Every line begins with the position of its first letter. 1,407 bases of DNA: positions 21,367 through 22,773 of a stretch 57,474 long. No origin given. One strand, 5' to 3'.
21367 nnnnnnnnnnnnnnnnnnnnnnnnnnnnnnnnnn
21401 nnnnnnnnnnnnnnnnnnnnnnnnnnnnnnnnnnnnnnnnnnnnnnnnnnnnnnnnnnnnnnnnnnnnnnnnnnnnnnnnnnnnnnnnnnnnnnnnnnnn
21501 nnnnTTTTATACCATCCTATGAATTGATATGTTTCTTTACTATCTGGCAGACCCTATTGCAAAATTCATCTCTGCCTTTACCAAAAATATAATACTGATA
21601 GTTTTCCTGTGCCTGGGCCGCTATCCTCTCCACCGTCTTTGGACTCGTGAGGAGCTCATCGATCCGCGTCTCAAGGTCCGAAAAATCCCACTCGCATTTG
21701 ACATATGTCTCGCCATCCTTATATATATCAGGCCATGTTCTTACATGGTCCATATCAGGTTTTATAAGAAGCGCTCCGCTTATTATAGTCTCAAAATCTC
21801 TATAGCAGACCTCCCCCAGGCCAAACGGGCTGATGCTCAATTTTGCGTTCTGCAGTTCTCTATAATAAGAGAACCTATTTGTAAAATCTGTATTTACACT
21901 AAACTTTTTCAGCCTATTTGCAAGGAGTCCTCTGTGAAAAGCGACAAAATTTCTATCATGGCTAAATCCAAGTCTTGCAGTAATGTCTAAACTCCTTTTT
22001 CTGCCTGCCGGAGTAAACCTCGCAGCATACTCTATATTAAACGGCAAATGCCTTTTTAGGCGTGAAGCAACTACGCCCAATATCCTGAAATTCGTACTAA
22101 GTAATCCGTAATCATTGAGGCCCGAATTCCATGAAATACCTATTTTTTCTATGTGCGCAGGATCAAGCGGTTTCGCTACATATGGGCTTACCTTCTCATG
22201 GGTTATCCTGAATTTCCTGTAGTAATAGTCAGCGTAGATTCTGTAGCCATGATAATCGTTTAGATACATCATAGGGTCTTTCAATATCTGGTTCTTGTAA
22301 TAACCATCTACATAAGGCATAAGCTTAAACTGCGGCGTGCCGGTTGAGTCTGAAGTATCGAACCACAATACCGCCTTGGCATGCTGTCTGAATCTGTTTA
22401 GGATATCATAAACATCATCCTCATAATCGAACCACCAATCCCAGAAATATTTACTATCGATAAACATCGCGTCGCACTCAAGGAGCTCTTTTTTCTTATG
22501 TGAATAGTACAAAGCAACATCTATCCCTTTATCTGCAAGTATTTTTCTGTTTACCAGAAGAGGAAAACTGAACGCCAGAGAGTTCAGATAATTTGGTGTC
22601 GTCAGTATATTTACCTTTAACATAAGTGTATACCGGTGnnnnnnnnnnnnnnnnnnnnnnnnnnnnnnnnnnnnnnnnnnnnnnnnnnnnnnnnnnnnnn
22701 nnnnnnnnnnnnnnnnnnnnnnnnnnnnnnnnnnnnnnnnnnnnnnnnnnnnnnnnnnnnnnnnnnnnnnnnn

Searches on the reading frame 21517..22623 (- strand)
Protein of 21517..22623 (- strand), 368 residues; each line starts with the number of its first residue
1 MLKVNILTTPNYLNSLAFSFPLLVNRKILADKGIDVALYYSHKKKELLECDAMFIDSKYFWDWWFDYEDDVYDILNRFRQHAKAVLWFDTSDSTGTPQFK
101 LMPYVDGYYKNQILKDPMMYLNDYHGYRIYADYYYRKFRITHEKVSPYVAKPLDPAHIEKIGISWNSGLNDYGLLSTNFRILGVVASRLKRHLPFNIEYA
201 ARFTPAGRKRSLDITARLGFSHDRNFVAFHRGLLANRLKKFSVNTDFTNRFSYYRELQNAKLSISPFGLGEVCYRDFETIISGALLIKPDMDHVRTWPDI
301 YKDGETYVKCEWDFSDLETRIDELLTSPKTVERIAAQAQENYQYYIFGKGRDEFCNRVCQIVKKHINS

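Call 8: search_protein_families(library=pfam, proteins=[window:21517-22623:-], max_evalue=0.001)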
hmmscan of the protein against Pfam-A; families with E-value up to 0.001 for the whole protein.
window:21517-22623:- (368 aa): 0 families

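Call 16: search_protein_families(library=ncbifam, proteins=[window:21517-22623:-], max_evalue=0.001)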
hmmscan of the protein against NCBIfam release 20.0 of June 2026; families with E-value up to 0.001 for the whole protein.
window:21517-22623:- (368 aa): 0 families

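Call 74: search_solved_structures(query=window:21517-22623:-, max_evalue=5)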
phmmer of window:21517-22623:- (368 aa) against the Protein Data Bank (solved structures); distinct sequences matched with E-value up to 5: 9.
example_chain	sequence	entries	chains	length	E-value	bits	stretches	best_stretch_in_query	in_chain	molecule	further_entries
9nzg_A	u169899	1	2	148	0.69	12.1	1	287-346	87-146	De novo designed protein, EPIC Q51N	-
9nze_A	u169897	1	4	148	0.69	12.1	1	287-346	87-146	De novo designed protein, EPIC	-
9m4n_A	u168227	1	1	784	0.85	11.8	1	49-97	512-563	Cell division control protein 48 homolog A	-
9m3v_A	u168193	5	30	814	0.89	11.7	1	49-97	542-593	Cell division control protein 48 homolog A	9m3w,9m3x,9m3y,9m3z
3cf0_A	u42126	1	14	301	0.99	11.6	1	48-94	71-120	Transitional endoplasmic reticulum ATPase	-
6g2y_A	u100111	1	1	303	1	11.6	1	48-94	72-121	Transitional endoplasmic reticulum ATPase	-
6g2w_A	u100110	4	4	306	1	11.6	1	48-94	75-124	Transitional endoplasmic reticulum ATPase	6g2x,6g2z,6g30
9ox9_A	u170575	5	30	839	1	11.5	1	49-95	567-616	vesicle-fusing ATPase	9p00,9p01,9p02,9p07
4d8h_A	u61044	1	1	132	1.8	10.7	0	243-290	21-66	de novo protein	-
